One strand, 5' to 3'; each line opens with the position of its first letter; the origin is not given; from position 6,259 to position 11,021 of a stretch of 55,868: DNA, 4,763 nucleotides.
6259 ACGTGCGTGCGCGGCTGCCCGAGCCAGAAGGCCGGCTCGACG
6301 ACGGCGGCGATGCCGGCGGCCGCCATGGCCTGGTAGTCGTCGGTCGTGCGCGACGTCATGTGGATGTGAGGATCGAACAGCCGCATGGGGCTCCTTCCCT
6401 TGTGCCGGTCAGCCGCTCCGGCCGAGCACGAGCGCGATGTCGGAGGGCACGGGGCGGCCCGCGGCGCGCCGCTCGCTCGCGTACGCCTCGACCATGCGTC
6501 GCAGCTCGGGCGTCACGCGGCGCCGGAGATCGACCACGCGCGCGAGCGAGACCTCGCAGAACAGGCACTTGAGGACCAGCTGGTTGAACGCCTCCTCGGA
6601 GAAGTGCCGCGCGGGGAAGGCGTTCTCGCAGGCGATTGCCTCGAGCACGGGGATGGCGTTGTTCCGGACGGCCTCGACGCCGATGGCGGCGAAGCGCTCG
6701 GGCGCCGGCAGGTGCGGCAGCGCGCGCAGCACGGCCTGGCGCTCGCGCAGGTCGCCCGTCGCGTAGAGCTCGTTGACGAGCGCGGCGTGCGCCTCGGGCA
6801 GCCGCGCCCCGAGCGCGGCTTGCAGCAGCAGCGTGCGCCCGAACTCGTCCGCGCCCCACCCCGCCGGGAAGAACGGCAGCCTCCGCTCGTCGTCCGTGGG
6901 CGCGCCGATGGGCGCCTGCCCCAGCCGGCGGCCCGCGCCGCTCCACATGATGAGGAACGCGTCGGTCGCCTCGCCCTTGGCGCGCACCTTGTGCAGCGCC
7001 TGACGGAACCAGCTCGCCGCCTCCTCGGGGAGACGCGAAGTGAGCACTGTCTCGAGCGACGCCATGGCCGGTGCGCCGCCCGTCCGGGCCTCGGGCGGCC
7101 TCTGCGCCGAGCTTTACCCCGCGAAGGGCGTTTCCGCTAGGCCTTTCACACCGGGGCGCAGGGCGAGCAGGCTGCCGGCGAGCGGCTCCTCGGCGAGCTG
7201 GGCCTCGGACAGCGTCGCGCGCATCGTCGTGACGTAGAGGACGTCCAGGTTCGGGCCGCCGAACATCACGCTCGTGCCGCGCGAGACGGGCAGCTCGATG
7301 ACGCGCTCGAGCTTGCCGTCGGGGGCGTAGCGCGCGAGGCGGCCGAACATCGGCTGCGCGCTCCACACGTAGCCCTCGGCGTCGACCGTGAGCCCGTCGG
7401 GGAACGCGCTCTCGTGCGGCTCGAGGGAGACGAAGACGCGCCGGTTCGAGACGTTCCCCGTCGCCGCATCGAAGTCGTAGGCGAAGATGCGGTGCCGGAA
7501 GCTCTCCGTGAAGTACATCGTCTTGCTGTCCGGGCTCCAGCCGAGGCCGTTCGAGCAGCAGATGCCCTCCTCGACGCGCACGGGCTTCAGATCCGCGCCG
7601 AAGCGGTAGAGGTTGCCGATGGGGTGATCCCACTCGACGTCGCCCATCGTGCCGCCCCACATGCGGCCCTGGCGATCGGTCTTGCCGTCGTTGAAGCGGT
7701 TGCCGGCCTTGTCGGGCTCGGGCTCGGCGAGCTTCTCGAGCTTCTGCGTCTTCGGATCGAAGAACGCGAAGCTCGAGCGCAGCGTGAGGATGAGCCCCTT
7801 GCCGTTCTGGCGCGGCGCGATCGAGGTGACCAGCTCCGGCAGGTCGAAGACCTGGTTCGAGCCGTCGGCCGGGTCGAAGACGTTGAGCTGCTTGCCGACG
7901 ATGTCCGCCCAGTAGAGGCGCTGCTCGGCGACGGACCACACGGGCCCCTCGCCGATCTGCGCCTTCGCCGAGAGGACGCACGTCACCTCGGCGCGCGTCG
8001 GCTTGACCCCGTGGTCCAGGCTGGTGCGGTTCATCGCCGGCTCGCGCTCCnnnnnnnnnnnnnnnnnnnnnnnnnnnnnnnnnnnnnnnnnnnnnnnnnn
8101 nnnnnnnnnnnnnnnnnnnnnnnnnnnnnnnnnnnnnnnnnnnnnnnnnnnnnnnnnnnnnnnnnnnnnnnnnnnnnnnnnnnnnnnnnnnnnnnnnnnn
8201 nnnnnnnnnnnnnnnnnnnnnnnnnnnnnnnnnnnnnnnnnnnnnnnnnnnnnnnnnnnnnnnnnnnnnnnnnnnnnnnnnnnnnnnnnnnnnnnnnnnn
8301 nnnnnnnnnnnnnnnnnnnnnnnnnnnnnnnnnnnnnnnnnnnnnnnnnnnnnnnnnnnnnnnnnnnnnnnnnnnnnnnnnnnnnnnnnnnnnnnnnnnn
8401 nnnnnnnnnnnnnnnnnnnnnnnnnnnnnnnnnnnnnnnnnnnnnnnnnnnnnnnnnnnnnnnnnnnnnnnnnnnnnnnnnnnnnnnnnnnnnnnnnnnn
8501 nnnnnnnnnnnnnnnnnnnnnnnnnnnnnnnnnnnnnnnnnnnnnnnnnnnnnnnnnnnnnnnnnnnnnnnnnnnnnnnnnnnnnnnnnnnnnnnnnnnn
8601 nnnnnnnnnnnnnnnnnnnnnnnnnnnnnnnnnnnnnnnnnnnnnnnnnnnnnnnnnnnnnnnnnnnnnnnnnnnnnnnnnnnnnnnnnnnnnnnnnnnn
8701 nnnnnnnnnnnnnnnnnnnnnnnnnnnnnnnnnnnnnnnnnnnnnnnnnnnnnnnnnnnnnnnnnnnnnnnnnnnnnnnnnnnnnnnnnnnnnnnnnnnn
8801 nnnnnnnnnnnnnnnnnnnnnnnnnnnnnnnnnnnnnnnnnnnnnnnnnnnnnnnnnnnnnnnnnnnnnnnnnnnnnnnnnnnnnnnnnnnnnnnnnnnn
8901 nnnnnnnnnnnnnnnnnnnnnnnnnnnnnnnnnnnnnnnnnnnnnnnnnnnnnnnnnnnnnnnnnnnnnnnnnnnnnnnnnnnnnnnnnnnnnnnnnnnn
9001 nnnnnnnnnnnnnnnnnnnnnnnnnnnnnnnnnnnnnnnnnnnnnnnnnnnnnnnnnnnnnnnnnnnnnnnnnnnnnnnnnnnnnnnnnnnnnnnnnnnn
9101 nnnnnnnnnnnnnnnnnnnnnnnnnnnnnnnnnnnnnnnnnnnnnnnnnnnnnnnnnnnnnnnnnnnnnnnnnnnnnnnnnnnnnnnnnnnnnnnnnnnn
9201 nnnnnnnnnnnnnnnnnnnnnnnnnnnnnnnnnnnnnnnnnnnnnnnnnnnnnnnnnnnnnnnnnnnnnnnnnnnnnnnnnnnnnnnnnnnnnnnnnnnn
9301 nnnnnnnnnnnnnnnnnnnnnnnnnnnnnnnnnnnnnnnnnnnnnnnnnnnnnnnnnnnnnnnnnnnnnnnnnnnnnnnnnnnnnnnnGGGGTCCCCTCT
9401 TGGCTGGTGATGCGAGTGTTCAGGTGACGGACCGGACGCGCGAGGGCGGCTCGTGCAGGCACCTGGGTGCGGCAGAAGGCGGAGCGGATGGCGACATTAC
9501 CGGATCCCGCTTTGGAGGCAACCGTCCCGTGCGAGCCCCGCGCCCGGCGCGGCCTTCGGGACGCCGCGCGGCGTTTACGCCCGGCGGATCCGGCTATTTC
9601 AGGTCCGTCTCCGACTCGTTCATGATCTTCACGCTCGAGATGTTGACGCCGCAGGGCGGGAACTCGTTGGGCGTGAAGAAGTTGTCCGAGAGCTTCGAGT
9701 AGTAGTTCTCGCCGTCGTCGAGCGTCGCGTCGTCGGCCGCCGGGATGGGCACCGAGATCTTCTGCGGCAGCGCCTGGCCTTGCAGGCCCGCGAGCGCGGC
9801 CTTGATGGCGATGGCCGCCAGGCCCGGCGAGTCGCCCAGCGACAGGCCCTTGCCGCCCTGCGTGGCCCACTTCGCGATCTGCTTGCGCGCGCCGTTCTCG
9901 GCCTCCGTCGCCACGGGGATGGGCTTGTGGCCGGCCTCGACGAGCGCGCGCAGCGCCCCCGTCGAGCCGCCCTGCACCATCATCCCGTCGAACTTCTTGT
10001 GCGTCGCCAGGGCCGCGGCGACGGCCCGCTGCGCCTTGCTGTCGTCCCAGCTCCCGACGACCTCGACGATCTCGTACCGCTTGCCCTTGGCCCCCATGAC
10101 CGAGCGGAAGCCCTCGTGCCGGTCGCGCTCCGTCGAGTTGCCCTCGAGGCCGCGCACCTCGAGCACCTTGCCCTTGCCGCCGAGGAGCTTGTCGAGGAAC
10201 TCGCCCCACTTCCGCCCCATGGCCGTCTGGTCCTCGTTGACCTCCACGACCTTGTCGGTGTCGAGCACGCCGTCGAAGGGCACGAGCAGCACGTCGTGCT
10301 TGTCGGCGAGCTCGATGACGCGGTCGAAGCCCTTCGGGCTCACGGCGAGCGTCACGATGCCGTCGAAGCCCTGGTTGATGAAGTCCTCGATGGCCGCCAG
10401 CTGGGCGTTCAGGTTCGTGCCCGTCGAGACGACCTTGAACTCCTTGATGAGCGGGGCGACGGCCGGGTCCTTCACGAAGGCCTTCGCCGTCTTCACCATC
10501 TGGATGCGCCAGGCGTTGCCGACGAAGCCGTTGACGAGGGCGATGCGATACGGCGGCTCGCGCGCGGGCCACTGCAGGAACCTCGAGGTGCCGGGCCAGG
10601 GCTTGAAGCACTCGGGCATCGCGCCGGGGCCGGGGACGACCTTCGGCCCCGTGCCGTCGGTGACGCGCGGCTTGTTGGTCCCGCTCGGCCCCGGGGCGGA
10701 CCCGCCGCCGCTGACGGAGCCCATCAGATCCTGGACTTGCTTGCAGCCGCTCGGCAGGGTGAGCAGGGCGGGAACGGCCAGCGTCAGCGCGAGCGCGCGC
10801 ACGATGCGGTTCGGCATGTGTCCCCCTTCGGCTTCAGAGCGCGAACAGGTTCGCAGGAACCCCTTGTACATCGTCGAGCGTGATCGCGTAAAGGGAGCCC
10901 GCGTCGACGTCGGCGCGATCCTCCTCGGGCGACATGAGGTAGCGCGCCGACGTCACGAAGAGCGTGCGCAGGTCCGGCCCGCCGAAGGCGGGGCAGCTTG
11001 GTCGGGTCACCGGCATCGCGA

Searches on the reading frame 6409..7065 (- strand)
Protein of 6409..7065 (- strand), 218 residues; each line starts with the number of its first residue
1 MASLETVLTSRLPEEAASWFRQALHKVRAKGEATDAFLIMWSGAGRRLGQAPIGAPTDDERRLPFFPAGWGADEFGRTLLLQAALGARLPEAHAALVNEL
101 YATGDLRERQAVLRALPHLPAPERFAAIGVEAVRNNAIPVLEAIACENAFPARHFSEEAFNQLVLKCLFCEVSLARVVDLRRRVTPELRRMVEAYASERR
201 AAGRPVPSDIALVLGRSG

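Call 3: search_protein_families(library=pfam, proteins=[window:6409-7065:-], max_evalue=0.01)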
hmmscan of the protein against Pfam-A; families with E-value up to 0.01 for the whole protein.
window:6409-7065:- (218 aa): 0 families

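Call 4: search_protein_families(library=ncbifam, proteins=[window:6409-7065:-], max_evalue=0.01)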
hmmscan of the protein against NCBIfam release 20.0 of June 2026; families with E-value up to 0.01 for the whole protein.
window:6409-7065:- (218 aa): 2 families
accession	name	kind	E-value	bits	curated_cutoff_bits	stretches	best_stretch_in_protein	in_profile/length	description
NF035938.1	EboA_domain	domain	6e-45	152.9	50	1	74-213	2-139/140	EboA domain-containing protein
NF035937.1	EboA_family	subfamily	3.4e-38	131.7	320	1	4-210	5-214/219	EboA family metabolite traffic protein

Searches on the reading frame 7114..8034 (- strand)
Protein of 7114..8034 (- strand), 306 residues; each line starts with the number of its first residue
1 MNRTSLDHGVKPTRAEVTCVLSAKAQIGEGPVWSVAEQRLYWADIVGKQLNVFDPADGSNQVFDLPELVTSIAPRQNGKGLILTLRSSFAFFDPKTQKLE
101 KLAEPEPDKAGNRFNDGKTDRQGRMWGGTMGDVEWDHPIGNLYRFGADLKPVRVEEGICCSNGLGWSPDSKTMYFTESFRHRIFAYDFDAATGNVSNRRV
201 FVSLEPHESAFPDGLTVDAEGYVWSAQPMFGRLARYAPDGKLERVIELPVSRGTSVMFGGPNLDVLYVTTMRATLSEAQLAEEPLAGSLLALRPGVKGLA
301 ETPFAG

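Call 3: search_protein_families(library=pfam, proteins=[window:7114-8034:-], max_evalue=0.01)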
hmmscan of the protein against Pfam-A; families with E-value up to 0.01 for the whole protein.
window:7114-8034:- (306 aa): 3 families
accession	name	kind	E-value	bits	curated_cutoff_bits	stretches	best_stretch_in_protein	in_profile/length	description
PF08450.18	SGL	-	3e-83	279.6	26.3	1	27-271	1-245/246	SMP-30/Gluconolactonase/LRE-like region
PF24684.1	Vgb_lyase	-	0.00071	18.9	50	1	171-270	66-156/290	Virginiamycin B lyase family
PF01731.26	Arylesterase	-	0.0012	19.5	21.3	1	154-187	49-82/86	Arylesterase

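Call 4: search_protein_families(library=ncbifam, proteins=[window:7114-8034:-], max_evalue=0.01)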
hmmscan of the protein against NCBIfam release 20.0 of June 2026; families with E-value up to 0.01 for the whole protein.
window:7114-8034:- (306 aa): 0 families

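Call 29: search_solved_structures(query=window:7114-8034:-, max_evalue=1e-10)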
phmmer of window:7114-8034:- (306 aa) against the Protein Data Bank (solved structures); distinct sequences matched with E-value up to 1e-10: 8.
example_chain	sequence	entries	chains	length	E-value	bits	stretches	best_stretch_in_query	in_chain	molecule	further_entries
7plb_A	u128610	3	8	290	2.7e-56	194.3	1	14-298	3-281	Smp-30/Cgr1 family protein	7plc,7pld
4gn7_A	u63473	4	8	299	4e-49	170.7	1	16-306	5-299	Regucalcin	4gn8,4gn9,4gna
4gnb_A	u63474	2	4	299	5.5e-48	166.9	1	16-306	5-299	Regucalcin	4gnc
3g4e_A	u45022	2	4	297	7e-48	166.6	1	16-306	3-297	Regucalcin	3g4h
5d9b_A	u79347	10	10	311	1.5e-44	155.6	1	23-300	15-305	Luciferin regenerating enzyme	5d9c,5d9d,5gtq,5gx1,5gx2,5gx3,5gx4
2ghs_A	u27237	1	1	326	7.2e-29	104.2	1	26-301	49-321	AGR_C_1268p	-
7ris_A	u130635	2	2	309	8.4e-13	51.4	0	115-270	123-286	Beta-propeller lactonase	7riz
8djf_A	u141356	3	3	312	9.9e-13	51.1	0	115-270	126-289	Gluconolactonase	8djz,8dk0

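Call 58: search_solved_structures(query=window:7114-8034:-, max_evalue=1e-45, show_alignments=4)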
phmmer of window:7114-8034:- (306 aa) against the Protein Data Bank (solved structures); distinct sequences matched with E-value up to 1e-45: 4.
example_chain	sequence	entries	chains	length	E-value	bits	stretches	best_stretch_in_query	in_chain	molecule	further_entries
7plb_A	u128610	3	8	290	2.7e-56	194.3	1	14-298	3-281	Smp-30/Cgr1 family protein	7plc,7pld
4gn7_A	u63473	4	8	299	4e-49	170.7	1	16-306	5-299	Regucalcin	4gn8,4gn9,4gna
4gnb_A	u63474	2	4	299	5.5e-48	166.9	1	16-306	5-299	Regucalcin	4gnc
3g4e_A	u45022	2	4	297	7e-48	166.6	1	16-306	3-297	Regucalcin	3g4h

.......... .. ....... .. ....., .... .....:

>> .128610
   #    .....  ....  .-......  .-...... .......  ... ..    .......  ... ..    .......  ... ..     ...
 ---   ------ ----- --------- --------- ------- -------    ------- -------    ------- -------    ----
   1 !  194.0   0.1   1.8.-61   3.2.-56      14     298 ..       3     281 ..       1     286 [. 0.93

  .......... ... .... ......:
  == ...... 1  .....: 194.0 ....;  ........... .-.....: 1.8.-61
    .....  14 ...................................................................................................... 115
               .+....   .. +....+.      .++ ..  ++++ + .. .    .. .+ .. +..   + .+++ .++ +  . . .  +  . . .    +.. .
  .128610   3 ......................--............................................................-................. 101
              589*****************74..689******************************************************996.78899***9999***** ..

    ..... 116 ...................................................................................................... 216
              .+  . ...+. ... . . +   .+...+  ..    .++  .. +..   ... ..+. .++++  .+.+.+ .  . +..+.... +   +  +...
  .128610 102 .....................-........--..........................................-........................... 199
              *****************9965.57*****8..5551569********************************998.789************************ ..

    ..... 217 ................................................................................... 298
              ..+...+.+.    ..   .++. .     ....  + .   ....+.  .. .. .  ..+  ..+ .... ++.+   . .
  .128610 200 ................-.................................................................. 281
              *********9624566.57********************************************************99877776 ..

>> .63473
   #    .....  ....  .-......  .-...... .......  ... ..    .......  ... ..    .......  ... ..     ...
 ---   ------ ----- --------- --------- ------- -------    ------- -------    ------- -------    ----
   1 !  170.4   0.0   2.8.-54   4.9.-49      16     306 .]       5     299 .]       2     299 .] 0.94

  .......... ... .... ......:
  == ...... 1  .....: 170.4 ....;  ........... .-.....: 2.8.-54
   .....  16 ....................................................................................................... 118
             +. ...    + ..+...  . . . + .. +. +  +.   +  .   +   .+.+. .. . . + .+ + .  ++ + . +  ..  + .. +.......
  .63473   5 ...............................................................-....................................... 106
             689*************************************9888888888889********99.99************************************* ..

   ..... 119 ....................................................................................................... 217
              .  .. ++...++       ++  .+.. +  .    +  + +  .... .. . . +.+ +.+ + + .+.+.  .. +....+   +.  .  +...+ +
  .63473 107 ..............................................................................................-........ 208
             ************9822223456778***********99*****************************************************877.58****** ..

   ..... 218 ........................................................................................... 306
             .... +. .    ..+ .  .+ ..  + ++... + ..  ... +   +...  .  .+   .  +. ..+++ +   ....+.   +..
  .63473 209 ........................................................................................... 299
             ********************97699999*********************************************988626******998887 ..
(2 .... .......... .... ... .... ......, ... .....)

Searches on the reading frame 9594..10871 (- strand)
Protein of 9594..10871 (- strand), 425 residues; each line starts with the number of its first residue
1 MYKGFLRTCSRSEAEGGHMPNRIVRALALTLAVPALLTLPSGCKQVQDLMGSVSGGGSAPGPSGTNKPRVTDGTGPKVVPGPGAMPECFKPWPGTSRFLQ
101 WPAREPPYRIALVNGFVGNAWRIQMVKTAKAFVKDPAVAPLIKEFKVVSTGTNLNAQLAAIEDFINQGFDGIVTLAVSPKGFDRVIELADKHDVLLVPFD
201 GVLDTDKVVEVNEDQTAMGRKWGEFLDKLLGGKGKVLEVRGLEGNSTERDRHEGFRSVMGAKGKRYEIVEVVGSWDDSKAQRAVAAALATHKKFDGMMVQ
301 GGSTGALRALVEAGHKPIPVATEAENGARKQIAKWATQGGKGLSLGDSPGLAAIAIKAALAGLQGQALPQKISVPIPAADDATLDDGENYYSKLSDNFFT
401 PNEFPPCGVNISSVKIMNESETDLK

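Call 3: search_protein_families(library=pfam, proteins=[window:9594-10871:-], max_evalue=0.01)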
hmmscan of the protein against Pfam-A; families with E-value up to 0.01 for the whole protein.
window:9594-10871:- (425 aa): 2 families
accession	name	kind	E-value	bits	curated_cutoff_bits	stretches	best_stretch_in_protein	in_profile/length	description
PF13407.12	Peripla_BP_4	-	9.4e-38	130.7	35.1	1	110-366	1-257/258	Periplasmic binding protein domain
PF00532.27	Peripla_BP_1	-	6.1e-06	26.3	22.2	1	148-291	37-180/281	Periplasmic binding proteins and sugar binding domain of LacI family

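Call 4: search_protein_families(library=ncbifam, proteins=[window:9594-10871:-], max_evalue=0.01)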
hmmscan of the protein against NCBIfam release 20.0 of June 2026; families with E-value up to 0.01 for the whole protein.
window:9594-10871:- (425 aa): 8 families
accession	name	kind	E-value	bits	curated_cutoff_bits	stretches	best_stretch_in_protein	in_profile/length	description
NF007936.0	PRK10653.1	equivalog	1.9e-11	43.8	337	1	147-372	61-286/295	ribose ABC transporter substrate-binding protein RbsB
NF041827.1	YtfQ_transport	equivalog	2.1e-11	43.3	510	1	146-372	59-295/320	galactofuranose ABC transporter, galactofuranose-binding protein YtfQ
NF007254.0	PRK09701.1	equivalog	1.2e-07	31.2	335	1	151-333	65-260/311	D-allose transporter substrate-binding protein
TIGR02634.1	xylF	equivalog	5.8e-05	22.8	389.55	1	145-331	31-226/302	D-xylose ABC transporter substrate-binding protein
NF011937.0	PRK15408.1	equivalog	0.00015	20.8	384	1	151-201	67-117/340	autoinducer 2 ABC transporter substrate-binding protein LsrB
NF052284.1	rhzpin_SBP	equivalog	0.0006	19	420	1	219-304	114-195/289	rhizopine catabolism ABC transporter substrate-binding protein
NF008185.0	PRK10936.1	equivalog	0.0012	17.9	200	0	152-385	89-321/346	TMAO reductase system periplasmic protein TorT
NF040907.2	ChvE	equivalog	0.0098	15.2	460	0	153-231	39-119/324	multiple monosaccharide ABC transporter substrate-binding protein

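Call 31: search_solved_structures(query=window:9594-10817:-, max_evalue=0.00001)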
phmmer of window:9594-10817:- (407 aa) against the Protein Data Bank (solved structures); distinct sequences matched with E-value up to 0.00001: 28.
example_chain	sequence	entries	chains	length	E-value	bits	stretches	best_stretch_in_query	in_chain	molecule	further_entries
4pe6_A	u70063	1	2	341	3.5e-25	92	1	89-365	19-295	Putative ABC transporter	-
4rsm_A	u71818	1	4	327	1.5e-12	50.4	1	132-304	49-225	Periplasmic binding protein/LacI transcriptional regulator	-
2ioy_A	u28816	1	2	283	1.5e-12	50.3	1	133-356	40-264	Periplasmic sugar-binding protein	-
4yv7_A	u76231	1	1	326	2.8e-11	46.2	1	135-356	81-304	Periplasmic binding protein/LacI transcriptional regulator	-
4rs3_A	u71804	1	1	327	1.9e-10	43.4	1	131-304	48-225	ABC transporter, carbohydrate uptake transporter-2 (CUT2) family, periplasmic sugar-bindin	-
5hko_A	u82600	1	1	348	2.3e-10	43.2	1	131-304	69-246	ABC transporter, carbohydrate uptake transporter-2 (CUT2) family, periplasmic sugar-bindin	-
2x7x_A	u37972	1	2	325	3.2e-10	42.7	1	129-297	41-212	SENSOR PROTEIN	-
4zjp_A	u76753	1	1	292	4.3e-10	42.3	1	130-358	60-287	Monosaccharide-transporting ATPase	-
1dbp_A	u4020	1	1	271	5.3e-10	42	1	129-302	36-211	D-RIBOSE-BINDING PROTEIN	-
7e7m_A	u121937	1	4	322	5.3e-10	42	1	128-358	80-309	D-ribose ABC transporter substrate-binding protein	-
3c6q_B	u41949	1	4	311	8e-10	41.4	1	132-293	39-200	Sugar ABC transporter, periplasmic sugar-binding protein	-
2qvc_A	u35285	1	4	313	9.6e-10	41.1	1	132-293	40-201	Sugar ABC transporter, periplasmic sugar-binding protein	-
2h3h_A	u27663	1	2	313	9.7e-10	41.1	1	132-293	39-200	Sugar ABC transporter, periplasmic sugar-binding protein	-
2gx6_A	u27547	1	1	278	1.4e-09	40.6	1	131-301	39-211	D-ribose-binding periplasmic protein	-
1urp_A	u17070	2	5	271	3.1e-09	39.4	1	129-301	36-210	D-RIBOSE-BINDING PROTEIN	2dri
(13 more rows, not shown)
